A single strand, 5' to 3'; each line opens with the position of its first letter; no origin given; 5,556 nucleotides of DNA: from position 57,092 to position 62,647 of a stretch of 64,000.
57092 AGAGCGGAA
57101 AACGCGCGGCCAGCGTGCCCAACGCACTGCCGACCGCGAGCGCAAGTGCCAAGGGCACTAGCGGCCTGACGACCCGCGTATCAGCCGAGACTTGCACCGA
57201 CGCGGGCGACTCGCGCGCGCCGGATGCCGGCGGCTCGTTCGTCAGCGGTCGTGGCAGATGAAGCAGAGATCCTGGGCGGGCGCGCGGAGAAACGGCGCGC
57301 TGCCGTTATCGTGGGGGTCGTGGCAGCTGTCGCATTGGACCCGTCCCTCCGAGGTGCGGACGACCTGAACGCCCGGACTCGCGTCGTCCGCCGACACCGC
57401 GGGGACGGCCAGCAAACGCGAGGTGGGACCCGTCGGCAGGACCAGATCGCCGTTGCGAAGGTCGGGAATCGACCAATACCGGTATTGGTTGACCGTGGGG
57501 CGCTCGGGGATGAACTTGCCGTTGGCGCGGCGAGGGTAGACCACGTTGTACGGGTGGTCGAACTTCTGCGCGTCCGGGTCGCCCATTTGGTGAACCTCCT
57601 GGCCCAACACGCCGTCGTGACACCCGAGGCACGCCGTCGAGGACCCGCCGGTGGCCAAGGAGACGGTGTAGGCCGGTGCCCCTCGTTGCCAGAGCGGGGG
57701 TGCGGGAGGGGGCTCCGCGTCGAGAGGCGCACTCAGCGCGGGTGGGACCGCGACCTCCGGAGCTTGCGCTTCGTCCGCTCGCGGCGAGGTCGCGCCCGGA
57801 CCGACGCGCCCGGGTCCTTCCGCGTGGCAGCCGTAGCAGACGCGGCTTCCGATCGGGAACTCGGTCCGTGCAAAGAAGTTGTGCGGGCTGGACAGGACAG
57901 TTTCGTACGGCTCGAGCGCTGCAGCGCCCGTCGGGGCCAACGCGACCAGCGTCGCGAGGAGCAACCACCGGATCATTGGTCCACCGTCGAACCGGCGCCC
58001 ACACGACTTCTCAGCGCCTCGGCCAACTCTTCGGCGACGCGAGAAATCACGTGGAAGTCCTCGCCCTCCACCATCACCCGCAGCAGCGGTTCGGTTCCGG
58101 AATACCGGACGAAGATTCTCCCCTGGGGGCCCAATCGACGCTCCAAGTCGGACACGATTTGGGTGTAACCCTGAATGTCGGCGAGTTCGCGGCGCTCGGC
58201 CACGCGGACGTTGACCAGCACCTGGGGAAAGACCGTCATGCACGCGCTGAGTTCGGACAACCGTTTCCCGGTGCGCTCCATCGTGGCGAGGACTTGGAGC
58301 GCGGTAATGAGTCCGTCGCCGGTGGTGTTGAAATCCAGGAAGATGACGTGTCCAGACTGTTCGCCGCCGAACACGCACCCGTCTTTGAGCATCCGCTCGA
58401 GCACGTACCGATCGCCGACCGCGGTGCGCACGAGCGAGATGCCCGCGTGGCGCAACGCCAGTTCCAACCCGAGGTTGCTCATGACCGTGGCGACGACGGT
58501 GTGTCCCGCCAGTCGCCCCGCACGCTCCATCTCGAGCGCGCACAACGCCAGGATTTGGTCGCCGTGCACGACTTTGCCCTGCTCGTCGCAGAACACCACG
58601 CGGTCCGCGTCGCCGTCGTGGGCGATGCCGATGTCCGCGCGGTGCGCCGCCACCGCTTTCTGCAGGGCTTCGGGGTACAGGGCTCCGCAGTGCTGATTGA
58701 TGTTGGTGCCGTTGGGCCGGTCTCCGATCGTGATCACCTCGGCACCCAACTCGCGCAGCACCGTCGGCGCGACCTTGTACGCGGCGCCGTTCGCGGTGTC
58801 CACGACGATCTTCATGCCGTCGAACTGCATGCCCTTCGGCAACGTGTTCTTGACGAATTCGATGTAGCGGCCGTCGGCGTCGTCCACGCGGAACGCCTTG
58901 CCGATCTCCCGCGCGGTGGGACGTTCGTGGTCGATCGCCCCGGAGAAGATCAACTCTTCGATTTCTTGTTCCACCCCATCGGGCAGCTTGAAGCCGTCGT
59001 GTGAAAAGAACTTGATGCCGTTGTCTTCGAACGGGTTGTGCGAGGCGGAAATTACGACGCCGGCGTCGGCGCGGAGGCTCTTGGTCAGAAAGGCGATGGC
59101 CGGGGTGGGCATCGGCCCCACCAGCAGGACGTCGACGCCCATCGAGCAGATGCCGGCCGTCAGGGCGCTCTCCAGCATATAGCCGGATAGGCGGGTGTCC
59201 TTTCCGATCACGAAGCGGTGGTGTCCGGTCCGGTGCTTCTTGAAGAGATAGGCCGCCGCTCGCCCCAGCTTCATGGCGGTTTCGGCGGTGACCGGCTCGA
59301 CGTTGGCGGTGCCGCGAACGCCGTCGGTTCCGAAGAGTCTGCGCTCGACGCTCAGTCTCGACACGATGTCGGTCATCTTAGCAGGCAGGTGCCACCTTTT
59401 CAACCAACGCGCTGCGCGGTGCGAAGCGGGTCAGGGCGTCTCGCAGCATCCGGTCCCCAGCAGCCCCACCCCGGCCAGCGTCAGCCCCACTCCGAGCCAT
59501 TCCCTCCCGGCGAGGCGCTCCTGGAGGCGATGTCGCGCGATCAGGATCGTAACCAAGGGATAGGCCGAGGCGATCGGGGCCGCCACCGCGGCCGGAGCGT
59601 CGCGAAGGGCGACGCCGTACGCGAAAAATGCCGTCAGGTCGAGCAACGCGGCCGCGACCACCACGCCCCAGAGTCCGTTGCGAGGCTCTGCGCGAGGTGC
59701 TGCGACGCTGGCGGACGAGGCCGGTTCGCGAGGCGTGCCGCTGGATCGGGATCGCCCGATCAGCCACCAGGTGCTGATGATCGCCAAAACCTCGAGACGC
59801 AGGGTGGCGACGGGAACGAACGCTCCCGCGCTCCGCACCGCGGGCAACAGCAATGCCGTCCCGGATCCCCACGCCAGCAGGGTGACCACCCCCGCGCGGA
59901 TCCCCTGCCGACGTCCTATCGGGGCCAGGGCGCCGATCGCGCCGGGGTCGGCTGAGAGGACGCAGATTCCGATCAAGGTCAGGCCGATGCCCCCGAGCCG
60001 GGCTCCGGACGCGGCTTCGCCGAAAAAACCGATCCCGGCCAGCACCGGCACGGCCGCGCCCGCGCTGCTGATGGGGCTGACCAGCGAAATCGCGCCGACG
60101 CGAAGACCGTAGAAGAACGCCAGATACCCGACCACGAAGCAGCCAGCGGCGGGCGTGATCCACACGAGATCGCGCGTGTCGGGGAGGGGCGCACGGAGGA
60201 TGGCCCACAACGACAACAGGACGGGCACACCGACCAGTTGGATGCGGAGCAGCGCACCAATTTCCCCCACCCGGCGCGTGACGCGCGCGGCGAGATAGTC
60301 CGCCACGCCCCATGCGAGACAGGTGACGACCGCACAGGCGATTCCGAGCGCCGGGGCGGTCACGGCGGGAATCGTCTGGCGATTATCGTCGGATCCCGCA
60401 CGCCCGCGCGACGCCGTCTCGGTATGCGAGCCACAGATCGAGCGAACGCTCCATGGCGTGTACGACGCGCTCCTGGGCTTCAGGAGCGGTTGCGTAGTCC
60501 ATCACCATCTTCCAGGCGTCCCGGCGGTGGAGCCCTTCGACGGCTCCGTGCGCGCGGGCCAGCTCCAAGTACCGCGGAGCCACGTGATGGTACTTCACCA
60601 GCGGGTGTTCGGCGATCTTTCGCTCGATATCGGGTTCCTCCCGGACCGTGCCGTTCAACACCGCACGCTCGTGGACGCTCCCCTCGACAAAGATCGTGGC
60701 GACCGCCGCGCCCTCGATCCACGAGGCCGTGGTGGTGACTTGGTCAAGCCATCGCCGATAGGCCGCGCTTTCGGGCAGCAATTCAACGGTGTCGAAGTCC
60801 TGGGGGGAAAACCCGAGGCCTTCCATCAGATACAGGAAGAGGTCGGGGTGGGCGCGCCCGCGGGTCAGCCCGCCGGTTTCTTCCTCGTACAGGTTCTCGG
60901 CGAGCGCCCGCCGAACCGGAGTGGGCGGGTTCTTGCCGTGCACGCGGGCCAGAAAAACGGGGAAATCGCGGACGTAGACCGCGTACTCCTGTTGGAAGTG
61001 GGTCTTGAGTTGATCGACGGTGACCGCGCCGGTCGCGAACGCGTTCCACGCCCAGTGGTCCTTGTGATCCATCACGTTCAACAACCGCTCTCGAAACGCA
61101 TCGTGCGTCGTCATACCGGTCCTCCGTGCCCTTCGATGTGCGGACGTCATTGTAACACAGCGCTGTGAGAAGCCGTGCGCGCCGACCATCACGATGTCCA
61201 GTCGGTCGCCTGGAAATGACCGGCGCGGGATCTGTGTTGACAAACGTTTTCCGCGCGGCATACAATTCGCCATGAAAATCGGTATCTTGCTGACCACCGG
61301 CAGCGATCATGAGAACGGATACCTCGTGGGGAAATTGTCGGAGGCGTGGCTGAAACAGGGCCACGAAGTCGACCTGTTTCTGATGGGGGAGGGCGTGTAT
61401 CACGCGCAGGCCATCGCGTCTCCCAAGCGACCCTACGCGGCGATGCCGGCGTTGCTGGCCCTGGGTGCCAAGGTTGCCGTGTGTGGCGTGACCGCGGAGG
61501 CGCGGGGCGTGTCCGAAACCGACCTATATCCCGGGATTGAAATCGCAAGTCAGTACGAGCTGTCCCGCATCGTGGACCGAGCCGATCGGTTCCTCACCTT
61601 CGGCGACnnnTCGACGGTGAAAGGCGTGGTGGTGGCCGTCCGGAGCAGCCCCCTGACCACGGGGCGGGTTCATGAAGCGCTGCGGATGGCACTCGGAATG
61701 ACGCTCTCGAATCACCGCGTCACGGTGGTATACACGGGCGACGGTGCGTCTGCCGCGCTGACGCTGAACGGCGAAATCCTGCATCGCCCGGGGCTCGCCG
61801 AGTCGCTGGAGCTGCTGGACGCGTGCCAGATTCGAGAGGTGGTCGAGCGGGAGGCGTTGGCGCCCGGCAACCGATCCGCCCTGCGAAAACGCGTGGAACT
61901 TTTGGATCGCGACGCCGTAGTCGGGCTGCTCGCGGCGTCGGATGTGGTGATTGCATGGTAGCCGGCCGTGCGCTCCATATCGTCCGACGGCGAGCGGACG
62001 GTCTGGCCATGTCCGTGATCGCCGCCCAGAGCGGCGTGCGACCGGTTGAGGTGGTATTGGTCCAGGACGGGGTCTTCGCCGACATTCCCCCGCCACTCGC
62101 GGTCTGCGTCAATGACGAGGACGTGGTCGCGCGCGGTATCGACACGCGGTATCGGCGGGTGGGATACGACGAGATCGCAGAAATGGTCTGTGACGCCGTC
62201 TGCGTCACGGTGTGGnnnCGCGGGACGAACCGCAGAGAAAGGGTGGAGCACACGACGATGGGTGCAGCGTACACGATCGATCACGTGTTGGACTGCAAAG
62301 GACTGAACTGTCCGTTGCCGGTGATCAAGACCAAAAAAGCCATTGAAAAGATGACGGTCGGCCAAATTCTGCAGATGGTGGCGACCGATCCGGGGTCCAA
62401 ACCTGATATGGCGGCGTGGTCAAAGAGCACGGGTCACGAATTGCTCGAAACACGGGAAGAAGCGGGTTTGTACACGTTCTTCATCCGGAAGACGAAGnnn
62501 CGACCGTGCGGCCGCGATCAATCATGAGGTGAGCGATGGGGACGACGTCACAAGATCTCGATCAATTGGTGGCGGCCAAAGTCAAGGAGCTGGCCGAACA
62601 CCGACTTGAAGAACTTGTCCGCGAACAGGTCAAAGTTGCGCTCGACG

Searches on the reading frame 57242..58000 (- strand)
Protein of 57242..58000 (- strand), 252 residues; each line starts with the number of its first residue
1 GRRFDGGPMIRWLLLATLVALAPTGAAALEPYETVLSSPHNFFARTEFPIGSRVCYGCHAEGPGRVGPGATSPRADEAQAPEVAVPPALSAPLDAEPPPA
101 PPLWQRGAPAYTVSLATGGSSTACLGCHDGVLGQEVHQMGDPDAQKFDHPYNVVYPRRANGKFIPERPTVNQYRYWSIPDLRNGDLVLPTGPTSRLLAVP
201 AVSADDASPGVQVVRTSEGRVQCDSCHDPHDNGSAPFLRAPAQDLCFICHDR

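Call 43: search_protein_families(library=pfam, proteins=[window:57242-58000:-], max_evalue=0.01)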
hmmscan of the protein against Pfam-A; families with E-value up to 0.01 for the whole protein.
window:57242-58000:- (252 aa): 3 families
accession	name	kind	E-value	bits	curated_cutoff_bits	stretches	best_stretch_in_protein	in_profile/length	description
PF09699.15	Paired_CXXCH_1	-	8.4e-12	45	20.6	1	222-251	8-37/41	Doubled CXXCH motif (Paired_CXXCH_1)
PF14522.11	Cytochrome_C7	-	0.00016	21.9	24.8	0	219-250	40-66/67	Cytochrome c7 and related cytochrome c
PF14537.11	Cytochrom_c3_2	-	0.0013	19.5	25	0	215-251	52-79/79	Cytochrome c3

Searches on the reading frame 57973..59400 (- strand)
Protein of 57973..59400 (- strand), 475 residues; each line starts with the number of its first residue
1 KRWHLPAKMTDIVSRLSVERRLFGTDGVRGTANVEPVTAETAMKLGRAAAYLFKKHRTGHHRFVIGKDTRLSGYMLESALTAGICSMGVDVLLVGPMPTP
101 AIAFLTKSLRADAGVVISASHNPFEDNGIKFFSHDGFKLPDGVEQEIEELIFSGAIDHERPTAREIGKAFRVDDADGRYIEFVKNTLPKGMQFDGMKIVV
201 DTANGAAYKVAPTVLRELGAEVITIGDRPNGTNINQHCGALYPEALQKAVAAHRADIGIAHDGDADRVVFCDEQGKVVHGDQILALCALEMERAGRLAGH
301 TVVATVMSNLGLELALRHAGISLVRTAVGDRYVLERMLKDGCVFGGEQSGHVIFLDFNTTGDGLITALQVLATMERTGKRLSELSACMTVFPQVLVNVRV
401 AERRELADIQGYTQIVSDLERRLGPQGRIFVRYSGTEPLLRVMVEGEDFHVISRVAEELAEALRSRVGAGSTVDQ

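Call 43: search_protein_families(library=pfam, proteins=[window:57973-59400:-], max_evalue=0.01)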
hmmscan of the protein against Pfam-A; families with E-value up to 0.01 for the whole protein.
window:57973-59400:- (475 aa): 4 families
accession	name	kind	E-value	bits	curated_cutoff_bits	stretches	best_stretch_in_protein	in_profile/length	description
PF02878.22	PGM_PMM_I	-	1.6e-46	157.9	22.5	1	20-153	1-133/138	Phosphoglucomutase/phosphomannomutase, alpha/beta/alpha domain I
PF02880.22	PGM_PMM_III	-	2.5e-39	134.4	20.7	1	279-388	1-112/115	Phosphoglucomutase/phosphomannomutase, alpha/beta/alpha domain III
PF00408.26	PGM_PMM_IV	-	3.8e-19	69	23.1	1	395-461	1-67/68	Phosphoglucomutase/phosphomannomutase, C-terminal domain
PF02879.22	PGM_PMM_II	-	4.3e-18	66.2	29.3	1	178-275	2-103/103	Phosphoglucomutase/phosphomannomutase, alpha/beta/alpha domain II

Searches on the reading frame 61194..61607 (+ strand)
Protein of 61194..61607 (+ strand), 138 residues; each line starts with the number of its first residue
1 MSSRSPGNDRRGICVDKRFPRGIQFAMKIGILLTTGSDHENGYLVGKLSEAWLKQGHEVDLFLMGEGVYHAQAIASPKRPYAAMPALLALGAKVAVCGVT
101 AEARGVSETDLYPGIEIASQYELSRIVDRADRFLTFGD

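Call 6: search_protein_families(library=pfam, proteins=[window:61194-61607:+], max_evalue=1)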
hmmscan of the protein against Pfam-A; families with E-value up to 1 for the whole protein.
window:61194-61607:+ (138 aa): 1 family
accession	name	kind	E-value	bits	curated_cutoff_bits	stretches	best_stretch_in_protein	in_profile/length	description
PF02635.20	DsrE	-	4.7e-16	59.4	22.7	1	27-136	1-116/116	DsrE/DsrF-like family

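Call 7: search_protein_families(library=ncbifam, proteins=[window:61194-61607:+], max_evalue=1)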
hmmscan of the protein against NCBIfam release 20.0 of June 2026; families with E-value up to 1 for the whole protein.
window:61194-61607:+ (138 aa): 4 families
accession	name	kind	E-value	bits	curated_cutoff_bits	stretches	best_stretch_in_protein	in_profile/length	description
TIGR03012.1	sulf_tusD_dsrE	equivalog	2.1e-05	24.4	89.25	1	37-136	11-127/127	sulfurtransferase complex subunit TusD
NF001237.0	PRK00207.1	equivalog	0.0051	16.7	92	1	40-108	15-89/128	sulfurtransferase complex subunit TusD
TIGR03010.1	sulf_tusC_dsrF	equivalog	0.0052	16.7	94.15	1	57-136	31-116/116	sulfurtransferase complex subunit TusC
TIGR03011.1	sulf_tusB_dsrH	equivalog_domain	0.092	12.9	49.2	1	60-119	26-78/95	sulfurtransferase complex subunit TusB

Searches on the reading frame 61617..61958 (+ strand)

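Call 6: search_protein_families(library=pfam, proteins=[window:61617-61958:+], max_evalue=1)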
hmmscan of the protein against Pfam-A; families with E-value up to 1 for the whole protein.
window:61617-61958:+ (114 aa): 3 families
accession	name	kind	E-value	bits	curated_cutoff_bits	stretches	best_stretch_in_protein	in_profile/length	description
PF02635.20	DsrE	-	1.6e-05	25.5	22.7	1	3-112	2-114/116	DsrE/DsrF-like family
PF20622.4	Big_15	-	0.11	12.8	27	1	30-54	10-35/82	Bacterial Ig domain (Big_16)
PF03475.19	YiiM_3-alpha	-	0.15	12.4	22.7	1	67-94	15-42/44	YiiM-like, 3-alpha helix domain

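Call 7: search_protein_families(library=ncbifam, proteins=[window:61617-61958:+], max_evalue=1)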
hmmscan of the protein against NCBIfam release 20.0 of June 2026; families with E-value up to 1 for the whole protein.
window:61617-61958:+ (114 aa): 2 families
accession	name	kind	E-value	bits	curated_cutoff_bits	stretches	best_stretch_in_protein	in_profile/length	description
TIGR03010.1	sulf_tusC_dsrF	equivalog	0.0002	21.3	94.15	1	5-113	3-115/116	sulfurtransferase complex subunit TusC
NF001238.0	PRK00211.1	equivalog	0.0019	18.1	79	1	1-112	1-117/119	sulfurtransferase complex subunit TusC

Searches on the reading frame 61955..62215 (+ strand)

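Call 43: search_protein_families(library=pfam, proteins=[window:61955-62215:+], max_evalue=0.01)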
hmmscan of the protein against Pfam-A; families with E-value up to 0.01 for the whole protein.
window:61955-62215:+ (87 aa): 1 family
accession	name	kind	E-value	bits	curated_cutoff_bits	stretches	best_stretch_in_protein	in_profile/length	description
PF04077.17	DsrH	-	0.0065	17.1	24.4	0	33-79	22-83/88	DsrH like protein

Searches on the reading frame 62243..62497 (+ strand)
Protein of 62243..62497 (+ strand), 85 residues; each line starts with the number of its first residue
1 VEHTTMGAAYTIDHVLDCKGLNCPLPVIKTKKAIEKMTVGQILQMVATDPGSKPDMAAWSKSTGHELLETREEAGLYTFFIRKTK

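Call 6: search_protein_families(library=pfam, proteins=[window:62243-62497:+], max_evalue=1)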
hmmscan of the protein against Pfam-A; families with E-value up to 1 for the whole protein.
window:62243-62497:+ (85 aa): 2 families
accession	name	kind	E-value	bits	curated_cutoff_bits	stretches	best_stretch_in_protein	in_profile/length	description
PF01206.22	TusA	-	8.5e-25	86.8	28.6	1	15-83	2-70/70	Sulfurtransferase TusA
PF07508.19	Recombinase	-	0.019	15.6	21.1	1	32-83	13-64/102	Recombinase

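Call 7: search_protein_families(library=ncbifam, proteins=[window:62243-62497:+], max_evalue=1)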
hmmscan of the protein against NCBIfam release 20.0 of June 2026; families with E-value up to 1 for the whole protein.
window:62243-62497:+ (85 aa): 5 families
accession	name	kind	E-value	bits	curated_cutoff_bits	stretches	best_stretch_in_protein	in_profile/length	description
NF001423.0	PRK00299.1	equivalog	1.7e-17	63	78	1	10-84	6-80/82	sulfurtransferase TusA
NF008242.0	PRK11018.1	equivalog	1.8e-10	40.3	79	1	9-83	4-78/78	sulfurtransferase-like selenium metabolism protein YedF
TIGR03527.1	selenium_YedF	equivalog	1.2e-08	35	110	1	16-83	1-68/194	sulfurtransferase-like selenium metabolism protein YedF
NF041048.1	TusA_like_YeeD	exception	0.0072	16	147.5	1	16-65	4-53/72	thiosulfate utilization sulfurtransferase TsuB/YeeD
NF049973.1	radical_Rv1681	equivalog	0.072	12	380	1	31-73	6-48/326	Rv1681 family radical SAM protein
